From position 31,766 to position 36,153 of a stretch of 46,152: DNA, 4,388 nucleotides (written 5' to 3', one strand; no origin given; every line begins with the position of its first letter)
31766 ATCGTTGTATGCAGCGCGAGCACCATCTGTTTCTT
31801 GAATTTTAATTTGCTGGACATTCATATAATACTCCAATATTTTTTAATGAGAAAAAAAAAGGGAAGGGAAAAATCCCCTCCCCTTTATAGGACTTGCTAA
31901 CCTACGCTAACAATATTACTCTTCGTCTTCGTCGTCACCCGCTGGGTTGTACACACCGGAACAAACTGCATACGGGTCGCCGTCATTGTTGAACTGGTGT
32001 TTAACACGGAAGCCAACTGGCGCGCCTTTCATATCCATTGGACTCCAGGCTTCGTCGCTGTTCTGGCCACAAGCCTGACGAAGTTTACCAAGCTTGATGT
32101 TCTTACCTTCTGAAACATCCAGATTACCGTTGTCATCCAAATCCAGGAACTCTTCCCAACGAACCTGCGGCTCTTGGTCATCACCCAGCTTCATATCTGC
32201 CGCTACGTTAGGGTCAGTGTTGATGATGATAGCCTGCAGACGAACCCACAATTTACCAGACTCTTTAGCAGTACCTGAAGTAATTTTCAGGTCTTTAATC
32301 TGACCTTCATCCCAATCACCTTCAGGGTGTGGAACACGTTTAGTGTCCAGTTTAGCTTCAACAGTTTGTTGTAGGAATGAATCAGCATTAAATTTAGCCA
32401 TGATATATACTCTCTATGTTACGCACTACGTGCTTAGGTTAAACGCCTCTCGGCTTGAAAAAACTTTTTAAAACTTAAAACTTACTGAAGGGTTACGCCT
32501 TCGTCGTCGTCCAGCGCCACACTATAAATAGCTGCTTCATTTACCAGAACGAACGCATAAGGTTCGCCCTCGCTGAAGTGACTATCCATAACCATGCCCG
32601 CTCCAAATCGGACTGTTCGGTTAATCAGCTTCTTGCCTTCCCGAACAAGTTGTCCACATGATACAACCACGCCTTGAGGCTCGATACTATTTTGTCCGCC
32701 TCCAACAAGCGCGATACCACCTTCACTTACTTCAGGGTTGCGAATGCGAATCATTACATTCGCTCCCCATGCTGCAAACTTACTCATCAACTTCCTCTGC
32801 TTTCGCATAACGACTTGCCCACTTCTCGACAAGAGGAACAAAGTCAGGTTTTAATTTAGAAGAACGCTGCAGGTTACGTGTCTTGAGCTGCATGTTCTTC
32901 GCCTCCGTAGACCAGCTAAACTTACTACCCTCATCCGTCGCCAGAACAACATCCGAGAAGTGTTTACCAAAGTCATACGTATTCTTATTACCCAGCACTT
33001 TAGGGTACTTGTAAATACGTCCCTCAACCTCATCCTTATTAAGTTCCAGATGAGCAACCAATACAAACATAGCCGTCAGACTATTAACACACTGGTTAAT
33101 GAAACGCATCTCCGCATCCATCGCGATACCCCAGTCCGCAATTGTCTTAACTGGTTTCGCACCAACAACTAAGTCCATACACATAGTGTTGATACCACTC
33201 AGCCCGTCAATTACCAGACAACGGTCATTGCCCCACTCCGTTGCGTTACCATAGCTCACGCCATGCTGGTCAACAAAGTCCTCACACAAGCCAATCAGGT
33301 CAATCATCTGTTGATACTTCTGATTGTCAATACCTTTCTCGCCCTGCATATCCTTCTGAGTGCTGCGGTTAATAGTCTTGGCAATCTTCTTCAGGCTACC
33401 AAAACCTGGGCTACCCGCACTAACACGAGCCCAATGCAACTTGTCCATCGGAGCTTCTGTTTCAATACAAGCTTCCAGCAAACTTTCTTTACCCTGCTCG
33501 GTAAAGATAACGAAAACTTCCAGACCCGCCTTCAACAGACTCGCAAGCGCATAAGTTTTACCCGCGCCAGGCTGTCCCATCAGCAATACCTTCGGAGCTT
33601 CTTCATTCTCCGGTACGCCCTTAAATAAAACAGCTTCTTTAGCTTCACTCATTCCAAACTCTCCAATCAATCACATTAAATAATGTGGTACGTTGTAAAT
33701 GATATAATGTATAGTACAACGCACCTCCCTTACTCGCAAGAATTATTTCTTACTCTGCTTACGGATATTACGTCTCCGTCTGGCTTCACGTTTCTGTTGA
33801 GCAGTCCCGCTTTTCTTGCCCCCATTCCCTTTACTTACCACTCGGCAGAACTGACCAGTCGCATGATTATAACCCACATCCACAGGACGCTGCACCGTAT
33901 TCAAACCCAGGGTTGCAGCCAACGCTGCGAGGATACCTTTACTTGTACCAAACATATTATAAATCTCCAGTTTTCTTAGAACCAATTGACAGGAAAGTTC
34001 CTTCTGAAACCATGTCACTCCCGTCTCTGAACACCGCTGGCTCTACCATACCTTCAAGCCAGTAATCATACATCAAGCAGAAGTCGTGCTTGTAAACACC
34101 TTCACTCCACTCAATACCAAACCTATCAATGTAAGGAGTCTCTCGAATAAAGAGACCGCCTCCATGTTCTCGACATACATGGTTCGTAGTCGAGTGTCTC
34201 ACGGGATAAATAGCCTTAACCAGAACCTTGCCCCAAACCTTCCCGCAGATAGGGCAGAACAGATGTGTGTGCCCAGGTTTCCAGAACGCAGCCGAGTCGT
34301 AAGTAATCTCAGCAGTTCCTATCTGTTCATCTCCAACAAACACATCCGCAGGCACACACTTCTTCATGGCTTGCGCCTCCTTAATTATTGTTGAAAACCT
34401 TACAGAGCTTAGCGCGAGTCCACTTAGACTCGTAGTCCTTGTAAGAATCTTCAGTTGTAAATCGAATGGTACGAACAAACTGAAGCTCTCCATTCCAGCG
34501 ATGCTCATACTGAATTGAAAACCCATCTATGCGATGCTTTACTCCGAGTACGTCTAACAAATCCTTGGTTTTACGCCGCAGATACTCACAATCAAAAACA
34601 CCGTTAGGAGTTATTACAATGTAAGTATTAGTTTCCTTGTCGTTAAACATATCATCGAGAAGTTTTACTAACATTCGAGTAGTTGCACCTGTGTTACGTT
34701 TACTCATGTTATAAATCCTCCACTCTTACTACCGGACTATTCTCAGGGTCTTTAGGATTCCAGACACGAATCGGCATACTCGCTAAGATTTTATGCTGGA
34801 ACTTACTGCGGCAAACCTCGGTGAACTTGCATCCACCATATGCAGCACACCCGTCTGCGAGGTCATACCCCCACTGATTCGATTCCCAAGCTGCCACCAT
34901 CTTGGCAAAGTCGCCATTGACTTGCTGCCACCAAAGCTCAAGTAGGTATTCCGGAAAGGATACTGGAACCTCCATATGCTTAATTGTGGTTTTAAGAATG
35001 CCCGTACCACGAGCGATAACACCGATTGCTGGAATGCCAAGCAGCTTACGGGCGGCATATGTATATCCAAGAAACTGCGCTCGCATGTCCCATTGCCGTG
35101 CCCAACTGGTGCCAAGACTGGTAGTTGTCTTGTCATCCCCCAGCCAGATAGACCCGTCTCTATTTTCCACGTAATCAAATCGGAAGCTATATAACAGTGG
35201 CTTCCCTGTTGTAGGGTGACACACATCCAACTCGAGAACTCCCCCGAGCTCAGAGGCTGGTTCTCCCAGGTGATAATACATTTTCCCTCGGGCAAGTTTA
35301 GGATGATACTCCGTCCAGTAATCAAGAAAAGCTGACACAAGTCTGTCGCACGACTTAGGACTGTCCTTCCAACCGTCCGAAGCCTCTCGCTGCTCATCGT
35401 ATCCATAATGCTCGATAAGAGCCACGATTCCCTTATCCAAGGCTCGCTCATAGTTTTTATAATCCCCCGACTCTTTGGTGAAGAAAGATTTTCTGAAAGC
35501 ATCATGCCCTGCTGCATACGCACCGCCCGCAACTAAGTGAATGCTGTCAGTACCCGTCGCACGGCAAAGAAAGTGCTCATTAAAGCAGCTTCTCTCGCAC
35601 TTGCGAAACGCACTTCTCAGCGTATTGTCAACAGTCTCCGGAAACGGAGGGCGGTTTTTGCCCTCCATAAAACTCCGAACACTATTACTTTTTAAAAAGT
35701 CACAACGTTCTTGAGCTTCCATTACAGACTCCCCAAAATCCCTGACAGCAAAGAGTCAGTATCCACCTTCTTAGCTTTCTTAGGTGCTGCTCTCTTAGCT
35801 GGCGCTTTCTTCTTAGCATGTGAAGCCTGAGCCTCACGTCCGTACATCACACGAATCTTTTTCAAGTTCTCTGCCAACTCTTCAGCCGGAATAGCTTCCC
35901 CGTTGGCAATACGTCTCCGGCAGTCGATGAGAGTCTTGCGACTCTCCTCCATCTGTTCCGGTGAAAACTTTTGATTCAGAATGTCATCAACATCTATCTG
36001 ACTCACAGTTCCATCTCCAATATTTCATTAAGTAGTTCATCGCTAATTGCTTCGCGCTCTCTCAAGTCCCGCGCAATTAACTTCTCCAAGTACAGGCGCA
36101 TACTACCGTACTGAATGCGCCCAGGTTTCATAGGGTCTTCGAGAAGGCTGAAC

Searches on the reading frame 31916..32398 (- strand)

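Call 51: search_protein_families(library=phrogs, proteins=[window:31916-32398:-], max_evalue=0.01)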
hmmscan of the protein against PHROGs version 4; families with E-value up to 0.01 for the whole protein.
window:31916-32398:- (160 aa): 0 families

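Call 90: search_protein_families(library=pfam, proteins=[window:31916-32398:-], max_evalue=0.1)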
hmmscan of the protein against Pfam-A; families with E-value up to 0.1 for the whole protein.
window:31916-32398:- (160 aa): 1 family
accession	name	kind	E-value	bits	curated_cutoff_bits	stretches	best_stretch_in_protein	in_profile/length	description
PF08474.16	MYT1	-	0.075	13.4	27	1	70-114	116-160/242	Myelin transcription factor 1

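Call 94: search_protein_families(library=ncbifam, proteins=[window:31916-32398:-], max_evalue=0.1)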
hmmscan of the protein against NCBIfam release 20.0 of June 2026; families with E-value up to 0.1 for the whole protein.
window:31916-32398:- (160 aa): 0 families

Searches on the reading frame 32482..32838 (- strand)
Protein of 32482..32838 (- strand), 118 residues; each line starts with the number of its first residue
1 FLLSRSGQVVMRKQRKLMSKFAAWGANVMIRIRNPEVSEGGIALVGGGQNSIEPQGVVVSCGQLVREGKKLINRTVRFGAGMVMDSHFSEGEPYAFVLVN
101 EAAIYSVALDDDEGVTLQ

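Call 51: search_protein_families(library=phrogs, proteins=[window:32482-32838:-], max_evalue=0.01)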
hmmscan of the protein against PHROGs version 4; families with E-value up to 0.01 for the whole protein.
window:32482-32838:- (118 aa): 1 family
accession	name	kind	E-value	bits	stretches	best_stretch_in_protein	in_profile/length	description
phrog_3188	-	other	0.0095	16.7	0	25-75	7-64/96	co-chaperonin GroES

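Call 90: search_protein_families(library=pfam, proteins=[window:32482-32838:-], max_evalue=0.1)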
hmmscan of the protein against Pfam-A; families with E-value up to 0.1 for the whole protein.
window:32482-32838:- (118 aa): 1 family
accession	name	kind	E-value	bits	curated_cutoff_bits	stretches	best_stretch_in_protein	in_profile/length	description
PF00166.26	Cpn10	-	0.064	13.7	21.1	1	23-81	4-63/93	Chaperonin 10 Kd subunit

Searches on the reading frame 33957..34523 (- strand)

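Call 51: search_protein_families(library=phrogs, proteins=[window:33957-34523:-], max_evalue=0.01)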
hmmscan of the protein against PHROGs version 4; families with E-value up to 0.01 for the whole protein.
window:33957-34523:- (188 aa): 1 family
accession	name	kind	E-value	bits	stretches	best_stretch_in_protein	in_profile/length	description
phrog_21886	-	unknown function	0.0022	18.8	0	74-99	23-48/52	-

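Call 90: search_protein_families(library=pfam, proteins=[window:33957-34523:-], max_evalue=0.1)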
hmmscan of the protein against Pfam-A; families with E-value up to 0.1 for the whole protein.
window:33957-34523:- (188 aa): 0 families

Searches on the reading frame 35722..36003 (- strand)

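Call 90: search_protein_families(library=pfam, proteins=[window:35722-36003:-], max_evalue=0.1)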
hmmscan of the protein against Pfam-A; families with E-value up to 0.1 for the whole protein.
window:35722-36003:- (93 aa): 0 families

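Call 94: search_protein_families(library=ncbifam, proteins=[window:35722-36003:-], max_evalue=0.1)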
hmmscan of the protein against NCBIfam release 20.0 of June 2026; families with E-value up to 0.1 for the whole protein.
window:35722-36003:- (93 aa): 1 family
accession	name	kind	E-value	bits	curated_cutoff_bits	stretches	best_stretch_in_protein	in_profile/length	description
NF006453.0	PRK08808.1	equivalog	0.014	14.4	295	1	24-55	126-157/211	type II secretion system protein J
